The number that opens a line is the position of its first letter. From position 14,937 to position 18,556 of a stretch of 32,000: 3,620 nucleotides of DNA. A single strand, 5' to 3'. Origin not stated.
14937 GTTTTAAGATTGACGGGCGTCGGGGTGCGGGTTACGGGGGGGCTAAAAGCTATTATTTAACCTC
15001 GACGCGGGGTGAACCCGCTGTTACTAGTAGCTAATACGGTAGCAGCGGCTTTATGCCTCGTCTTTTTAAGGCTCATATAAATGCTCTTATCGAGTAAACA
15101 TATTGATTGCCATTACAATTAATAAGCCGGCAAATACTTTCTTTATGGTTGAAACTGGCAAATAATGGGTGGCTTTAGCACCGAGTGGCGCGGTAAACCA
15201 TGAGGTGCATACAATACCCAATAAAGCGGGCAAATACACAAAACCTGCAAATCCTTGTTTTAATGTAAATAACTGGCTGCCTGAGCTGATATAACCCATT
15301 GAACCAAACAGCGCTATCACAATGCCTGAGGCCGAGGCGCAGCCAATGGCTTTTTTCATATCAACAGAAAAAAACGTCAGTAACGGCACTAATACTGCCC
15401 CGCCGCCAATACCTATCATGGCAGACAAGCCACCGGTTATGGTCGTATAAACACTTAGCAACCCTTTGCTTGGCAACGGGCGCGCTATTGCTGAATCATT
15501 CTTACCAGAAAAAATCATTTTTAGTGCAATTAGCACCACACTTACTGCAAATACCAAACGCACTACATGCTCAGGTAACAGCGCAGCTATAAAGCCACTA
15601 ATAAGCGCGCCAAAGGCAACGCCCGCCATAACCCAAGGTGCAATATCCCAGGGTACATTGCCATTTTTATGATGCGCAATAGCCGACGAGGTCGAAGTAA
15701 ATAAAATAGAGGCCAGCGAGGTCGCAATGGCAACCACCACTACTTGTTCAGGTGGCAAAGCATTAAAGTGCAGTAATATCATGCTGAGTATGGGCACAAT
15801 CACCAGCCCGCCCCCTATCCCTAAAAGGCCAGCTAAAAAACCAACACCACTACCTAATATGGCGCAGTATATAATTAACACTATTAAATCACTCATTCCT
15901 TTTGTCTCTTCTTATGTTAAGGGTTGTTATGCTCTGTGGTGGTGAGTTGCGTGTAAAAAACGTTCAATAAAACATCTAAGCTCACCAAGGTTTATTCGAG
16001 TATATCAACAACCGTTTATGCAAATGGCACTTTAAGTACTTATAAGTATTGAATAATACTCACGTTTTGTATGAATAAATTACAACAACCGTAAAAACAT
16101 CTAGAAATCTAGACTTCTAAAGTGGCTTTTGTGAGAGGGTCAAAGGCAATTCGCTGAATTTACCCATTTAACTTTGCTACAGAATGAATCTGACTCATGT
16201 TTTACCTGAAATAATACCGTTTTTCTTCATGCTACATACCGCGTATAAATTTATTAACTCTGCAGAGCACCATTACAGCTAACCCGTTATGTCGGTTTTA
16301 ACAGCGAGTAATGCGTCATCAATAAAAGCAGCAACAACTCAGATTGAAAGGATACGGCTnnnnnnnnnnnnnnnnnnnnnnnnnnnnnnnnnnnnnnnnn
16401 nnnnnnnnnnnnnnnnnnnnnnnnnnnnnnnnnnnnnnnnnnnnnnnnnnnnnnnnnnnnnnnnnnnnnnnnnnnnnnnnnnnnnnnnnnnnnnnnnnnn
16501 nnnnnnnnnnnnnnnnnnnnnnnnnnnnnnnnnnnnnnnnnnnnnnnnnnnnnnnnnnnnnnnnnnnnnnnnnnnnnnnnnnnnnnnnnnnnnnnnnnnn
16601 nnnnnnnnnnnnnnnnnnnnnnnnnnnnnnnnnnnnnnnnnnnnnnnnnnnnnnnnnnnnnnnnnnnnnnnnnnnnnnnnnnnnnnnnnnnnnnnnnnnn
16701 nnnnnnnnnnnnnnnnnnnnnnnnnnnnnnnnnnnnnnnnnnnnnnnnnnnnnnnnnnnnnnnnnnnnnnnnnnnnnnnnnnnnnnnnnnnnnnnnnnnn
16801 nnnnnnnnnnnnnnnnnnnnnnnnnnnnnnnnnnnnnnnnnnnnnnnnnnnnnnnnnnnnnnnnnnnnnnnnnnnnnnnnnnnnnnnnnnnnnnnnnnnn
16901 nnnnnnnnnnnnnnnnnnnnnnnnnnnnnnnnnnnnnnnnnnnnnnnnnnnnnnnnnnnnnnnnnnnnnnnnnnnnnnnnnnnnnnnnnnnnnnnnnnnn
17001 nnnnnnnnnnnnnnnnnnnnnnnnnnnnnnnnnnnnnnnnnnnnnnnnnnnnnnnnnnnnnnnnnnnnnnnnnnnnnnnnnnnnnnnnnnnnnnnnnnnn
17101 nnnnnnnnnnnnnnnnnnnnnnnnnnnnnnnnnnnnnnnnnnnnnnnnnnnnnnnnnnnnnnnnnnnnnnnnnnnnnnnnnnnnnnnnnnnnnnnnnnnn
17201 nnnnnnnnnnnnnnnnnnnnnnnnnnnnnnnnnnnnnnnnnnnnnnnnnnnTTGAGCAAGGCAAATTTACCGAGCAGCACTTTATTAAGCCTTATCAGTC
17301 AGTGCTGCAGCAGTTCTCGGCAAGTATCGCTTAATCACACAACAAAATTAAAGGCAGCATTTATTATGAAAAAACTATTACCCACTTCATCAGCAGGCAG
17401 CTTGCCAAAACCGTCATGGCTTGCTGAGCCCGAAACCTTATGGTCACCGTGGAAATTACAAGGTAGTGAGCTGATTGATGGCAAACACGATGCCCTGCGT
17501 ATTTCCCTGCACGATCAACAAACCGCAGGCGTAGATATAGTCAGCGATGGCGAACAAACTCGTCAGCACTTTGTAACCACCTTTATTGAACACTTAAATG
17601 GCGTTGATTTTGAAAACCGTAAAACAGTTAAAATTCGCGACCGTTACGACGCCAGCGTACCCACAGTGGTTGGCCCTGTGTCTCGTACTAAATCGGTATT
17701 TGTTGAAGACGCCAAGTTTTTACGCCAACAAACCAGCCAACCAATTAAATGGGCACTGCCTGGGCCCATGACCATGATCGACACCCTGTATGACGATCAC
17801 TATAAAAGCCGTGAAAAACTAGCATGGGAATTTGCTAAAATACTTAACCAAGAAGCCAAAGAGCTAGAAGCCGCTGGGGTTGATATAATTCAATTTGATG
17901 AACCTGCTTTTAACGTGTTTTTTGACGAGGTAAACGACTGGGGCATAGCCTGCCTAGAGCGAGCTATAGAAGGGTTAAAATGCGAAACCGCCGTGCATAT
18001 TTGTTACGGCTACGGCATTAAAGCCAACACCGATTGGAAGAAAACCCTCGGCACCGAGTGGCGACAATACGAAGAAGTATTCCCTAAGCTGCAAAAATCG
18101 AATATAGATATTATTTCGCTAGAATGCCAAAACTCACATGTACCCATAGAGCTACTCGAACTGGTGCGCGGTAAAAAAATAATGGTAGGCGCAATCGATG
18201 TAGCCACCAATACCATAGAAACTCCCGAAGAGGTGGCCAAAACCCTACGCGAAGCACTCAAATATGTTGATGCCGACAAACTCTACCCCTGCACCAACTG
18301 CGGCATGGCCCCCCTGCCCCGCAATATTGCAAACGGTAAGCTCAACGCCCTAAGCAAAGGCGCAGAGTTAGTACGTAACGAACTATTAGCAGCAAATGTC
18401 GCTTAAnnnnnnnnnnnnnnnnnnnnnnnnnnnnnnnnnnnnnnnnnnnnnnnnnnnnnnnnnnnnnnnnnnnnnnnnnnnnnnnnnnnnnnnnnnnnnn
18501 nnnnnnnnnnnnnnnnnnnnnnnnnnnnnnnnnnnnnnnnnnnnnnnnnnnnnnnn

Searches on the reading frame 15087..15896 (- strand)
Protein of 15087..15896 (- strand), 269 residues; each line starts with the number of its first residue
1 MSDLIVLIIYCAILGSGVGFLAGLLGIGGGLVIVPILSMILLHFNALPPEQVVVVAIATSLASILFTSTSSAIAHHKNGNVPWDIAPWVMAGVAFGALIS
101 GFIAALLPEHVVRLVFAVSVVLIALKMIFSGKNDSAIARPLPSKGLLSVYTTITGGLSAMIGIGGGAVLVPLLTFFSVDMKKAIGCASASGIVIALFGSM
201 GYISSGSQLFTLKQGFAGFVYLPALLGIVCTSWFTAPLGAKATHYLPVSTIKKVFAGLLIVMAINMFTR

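Call 110: search_protein_families(library=pfam, proteins=[window:15087-15896:-])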
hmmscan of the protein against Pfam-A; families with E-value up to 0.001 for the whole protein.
window:15087-15896:- (269 aa): 1 family
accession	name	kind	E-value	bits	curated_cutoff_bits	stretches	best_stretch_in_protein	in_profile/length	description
PF01925.25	TauE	-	2.2e-47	162.2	32.6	1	12-266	2-237/237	Sulfite exporter TauE/SafE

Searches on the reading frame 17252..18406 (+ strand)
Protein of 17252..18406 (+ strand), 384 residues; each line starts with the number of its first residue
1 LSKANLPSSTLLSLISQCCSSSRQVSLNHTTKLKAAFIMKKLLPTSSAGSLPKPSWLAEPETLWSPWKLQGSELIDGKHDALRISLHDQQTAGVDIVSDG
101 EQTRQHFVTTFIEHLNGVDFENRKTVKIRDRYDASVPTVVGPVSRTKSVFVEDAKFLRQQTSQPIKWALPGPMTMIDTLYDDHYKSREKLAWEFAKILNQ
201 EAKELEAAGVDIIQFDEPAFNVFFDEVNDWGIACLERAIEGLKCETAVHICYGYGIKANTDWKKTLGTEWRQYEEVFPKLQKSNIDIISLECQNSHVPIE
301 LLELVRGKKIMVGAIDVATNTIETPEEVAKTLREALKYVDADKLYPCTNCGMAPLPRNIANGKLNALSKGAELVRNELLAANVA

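Call 110: search_protein_families(library=pfam, proteins=[window:17252-18406:+])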
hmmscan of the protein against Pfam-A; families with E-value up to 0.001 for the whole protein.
window:17252-18406:+ (384 aa): 1 family
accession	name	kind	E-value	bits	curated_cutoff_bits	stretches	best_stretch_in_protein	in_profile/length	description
PF01717.24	Meth_synt_2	-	4.4e-35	121.9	21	1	43-369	1-320/324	Cobalamin-independent synthase, Catalytic domain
